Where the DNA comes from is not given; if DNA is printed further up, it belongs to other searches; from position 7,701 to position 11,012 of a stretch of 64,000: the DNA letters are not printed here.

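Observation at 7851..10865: Two complete PilB/GspE ATPase modules fused in one 1004-aa polypeptide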

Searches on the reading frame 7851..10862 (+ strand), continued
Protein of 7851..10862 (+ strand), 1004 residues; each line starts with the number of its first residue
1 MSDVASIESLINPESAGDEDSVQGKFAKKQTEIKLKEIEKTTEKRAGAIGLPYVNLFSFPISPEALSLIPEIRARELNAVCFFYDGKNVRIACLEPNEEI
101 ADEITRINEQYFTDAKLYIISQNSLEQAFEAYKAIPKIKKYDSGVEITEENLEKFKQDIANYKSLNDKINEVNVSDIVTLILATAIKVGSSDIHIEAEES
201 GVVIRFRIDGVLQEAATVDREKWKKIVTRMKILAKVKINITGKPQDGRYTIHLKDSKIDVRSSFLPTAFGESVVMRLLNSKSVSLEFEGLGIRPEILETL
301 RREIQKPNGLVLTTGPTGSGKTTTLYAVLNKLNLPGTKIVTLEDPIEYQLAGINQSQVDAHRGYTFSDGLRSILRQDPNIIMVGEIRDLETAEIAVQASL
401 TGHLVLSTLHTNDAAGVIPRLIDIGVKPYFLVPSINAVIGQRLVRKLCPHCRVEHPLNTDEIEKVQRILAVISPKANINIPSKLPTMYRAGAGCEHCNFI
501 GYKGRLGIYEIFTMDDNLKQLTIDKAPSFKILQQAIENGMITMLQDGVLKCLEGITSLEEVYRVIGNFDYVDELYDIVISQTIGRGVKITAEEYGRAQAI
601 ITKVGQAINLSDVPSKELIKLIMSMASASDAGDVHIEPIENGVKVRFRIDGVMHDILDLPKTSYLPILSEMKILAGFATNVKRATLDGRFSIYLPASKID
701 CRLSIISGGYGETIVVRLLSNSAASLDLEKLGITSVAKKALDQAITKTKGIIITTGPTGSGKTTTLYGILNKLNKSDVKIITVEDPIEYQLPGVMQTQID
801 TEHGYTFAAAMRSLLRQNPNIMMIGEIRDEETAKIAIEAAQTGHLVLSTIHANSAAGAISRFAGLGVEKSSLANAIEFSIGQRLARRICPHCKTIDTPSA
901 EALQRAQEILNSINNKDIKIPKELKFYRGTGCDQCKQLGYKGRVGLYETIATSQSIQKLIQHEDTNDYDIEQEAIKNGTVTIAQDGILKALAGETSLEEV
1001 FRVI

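Call 53: find_encoding_contigs(protein=P0406, flank=10000, max_places=1)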
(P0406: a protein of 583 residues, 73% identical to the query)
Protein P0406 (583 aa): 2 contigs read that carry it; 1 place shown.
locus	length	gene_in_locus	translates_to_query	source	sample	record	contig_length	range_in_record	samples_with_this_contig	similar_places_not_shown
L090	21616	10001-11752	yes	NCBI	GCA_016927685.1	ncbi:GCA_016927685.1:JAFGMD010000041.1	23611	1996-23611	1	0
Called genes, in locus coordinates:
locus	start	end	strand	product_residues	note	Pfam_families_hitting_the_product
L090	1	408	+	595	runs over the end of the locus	PF17297:PEPCK_N, PF00821:PEPCK_GTP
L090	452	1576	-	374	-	PF00586:AIRS, PF02769:AIRS_C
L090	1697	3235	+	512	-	-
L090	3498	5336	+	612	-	PF13385:Laminin_G_3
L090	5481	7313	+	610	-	PF06480:FtsH_ext (weak), PF00004:AAA, PF07728:AAA_5 (faint), PF17862:AAA_lid_3, PF01434:Peptidase_M41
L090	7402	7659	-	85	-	-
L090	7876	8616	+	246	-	PF01978:TrmB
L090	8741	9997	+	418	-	-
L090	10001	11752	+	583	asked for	PF05157:MshEN (weak), PF00437:T2SSE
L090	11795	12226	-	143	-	PF02367:TsaE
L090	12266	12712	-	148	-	PF13366:PDDEXK_3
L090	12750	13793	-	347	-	PF00814:TsaD, PF22521:HypF_C_2 (faint)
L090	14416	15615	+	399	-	-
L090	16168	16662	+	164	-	-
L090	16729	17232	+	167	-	-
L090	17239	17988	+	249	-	-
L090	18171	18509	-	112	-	-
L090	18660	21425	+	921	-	PF02739:5_3_exonuc_N, PF01367:5_3_exonuc, PF01612:DNA_pol_A_exo1, PF22619:DNA_polI_exo1 (weak), PF00476:DNA_pol_A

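Call 54: find_encoding_contigs(protein=P0413, flank=10000, max_places=1)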
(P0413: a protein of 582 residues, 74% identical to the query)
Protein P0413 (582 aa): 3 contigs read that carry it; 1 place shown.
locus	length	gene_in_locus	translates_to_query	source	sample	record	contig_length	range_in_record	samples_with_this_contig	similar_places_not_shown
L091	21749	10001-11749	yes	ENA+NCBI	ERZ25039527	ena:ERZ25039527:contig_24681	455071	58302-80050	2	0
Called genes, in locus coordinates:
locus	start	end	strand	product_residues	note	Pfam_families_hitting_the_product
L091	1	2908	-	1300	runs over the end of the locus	PF18076:FGAR-AT_N, PF18072:FGAR-AT_linker, PF02769:AIRS_C, PF22689:FGAR-AT_PurM_N-like, PF02769:AIRS_C, PF13507:GATase_5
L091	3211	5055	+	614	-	PF13385:Laminin_G_3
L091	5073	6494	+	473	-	-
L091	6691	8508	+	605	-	PF06480:FtsH_ext (weak), PF00004:AAA, PF07728:AAA_5 (weak), PF17862:AAA_lid_3, PF01434:Peptidase_M41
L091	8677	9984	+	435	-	-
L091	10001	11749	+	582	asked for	PF05157:MshEN (faint), PF00437:T2SSE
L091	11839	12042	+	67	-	-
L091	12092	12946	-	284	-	-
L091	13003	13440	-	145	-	PF02367:TsaE, PF13401:AAA_22 (weak)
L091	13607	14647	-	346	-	PF00814:TsaD, PF22521:HypF_C_2 (weak)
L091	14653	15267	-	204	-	PF01797:Y1_Tnp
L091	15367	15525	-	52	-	-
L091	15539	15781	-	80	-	-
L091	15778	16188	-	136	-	-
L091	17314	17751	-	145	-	PF00293:NUDIX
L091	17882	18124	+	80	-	-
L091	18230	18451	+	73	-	-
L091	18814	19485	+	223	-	PF00293:NUDIX, PF19368:WHD_AraR, PF21906:WHD_NrtR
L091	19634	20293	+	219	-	PF04973:NMN_transporter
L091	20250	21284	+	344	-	PF01467:CTP_transf_like (faint), PF13521:AAA_28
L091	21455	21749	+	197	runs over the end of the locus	-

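Call 57: search_protein_families(library=pfam, proteins=[L090:8741-9994:+, L091:8677-9981:+, L081:9017-9994:+], max_evalue=10)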
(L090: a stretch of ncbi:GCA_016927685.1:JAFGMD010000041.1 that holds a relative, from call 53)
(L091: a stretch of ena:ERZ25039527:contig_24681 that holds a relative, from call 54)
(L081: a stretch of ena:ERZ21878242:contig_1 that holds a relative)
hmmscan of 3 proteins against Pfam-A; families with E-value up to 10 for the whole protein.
L090:8741-9994:+ (418 aa): 3 families
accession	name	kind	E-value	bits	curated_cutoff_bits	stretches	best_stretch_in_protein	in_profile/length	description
PF24400.1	DUF7544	-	0.0062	16.2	27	1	85-312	65-297/302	Family of unknown function (DUF7544)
PF14551.11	MCM_N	-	0.01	16.7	24.9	1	333-393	31-89/95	MCM N-terminal domain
PF20279.3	CTD12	-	0.31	12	25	1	322-409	46-129/144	C-terminal domain 12 of the ABC-three component (ABC-3C) systems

L091:8677-9981:+ (435 aa): 1 family
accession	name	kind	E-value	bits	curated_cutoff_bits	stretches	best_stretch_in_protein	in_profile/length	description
PF24400.1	DUF7544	-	0.77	9.4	27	1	121-314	100-299/302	Family of unknown function (DUF7544)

L081:9017-9994:+ (326 aa): 1 family
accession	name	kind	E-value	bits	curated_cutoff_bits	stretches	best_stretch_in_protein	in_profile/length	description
PF24400.1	DUF7544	-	1.4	8.5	27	1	147-294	118-270/302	Family of unknown function (DUF7544)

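Call 85: find_encoding_contigs(protein=P0139, flank=8000, max_places=1)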
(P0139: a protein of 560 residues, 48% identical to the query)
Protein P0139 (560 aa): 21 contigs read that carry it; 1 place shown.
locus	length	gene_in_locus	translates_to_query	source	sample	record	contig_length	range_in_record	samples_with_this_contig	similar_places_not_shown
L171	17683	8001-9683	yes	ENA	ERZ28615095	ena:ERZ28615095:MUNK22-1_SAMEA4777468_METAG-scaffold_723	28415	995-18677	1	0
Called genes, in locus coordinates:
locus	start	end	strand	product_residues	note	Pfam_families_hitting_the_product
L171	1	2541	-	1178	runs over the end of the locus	?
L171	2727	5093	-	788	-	PF13620:CarboxypepD_reg (weak)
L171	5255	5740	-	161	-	PF02367:TsaE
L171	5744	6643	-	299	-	PF02673:BacA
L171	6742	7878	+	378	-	PF01368:DHH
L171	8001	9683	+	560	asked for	PF05157:MshEN, PF00437:T2SSE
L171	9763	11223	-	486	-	PF00515:TPR_1 (faint), PF07719:TPR_2 (faint), PF13181:TPR_8 (faint), PF23914:TPR_CcmH_CycH, PF13432:TPR_16, PF13424:TPR_12 (weak), PF12895:ANAPC3, PF13432:TPR_16 (weak), +5 more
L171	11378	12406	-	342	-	PF00814:TsaD, PF22521:HypF_C_2 (weak)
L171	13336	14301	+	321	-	PF01699:Na_Ca_ex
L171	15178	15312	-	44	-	PF01527:HTH_Tnp_1 (faint)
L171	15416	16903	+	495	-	PF01408:GFO_IDH_MocA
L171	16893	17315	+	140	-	PF00293:NUDIX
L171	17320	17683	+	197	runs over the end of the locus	PF02223:Thymidylate_kin (faint)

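Call 86: find_encoding_contigs(protein=P0143, flank=8000, max_places=1)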
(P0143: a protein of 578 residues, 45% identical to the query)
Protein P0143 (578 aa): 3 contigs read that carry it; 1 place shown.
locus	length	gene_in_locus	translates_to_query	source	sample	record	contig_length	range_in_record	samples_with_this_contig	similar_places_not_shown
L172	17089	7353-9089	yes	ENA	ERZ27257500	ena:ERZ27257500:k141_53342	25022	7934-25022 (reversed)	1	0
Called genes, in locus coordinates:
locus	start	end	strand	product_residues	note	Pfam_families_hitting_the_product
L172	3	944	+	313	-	?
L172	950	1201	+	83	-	-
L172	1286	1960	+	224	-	PF01746:tRNA_m1G_MT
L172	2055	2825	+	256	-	-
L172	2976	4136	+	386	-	PF21710:Spt6_S1 (faint), PF23459:S1_RRP5 (faint), PF00575:S1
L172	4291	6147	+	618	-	PF06480:FtsH_ext (weak), PF00004:AAA, PF17862:AAA_lid_3, PF01434:Peptidase_M41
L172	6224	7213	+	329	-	-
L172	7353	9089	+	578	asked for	PF05157:MshEN (weak), PF00437:T2SSE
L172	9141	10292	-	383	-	PF01476:LysM, PF23446:LysM1_NFP_LYK (faint), PF23473:LysM3_LYK4_5, PF23577:LysM_RLK (faint), PF01476:LysM, PF01551:Peptidase_M23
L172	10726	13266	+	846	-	PF00133:tRNA-synt_1, PF09334:tRNA-synt_1g, PF01406:tRNA-synt_1e (faint), PF13603:tRNA-synt_1_2, PF00133:tRNA-synt_1, PF08264:Anticodon_1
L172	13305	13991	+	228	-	-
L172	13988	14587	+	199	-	PF01966:HD (weak)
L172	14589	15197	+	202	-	PF01300:Sua5_yciO_yrdC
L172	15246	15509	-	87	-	-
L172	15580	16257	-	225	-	-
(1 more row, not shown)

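Call 87: find_encoding_contigs(protein=P0140, flank=8000, max_places=1)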
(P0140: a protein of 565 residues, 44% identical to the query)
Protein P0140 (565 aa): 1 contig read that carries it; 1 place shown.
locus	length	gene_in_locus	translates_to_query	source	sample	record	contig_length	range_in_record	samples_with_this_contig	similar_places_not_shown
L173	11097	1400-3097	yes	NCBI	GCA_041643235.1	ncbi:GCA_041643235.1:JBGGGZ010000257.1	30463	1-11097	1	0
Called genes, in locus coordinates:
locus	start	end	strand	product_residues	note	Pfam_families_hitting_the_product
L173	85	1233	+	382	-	PF01368:DHH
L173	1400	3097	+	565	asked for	PF05157:MshEN (weak), PF00437:T2SSE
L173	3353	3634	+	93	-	-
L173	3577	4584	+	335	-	PF05496:RuvB_N, PF07728:AAA_5 (faint), PF00004:AAA, PF17864:AAA_lid_4, PF05491:WHD_RuvB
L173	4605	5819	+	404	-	PF18895:T4SS_pilin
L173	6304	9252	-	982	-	PF00912:Transgly, PF00905:Transpeptidase, PF17957:Big_7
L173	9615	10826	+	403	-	PF00579:tRNA-synt_1b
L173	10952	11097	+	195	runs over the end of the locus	-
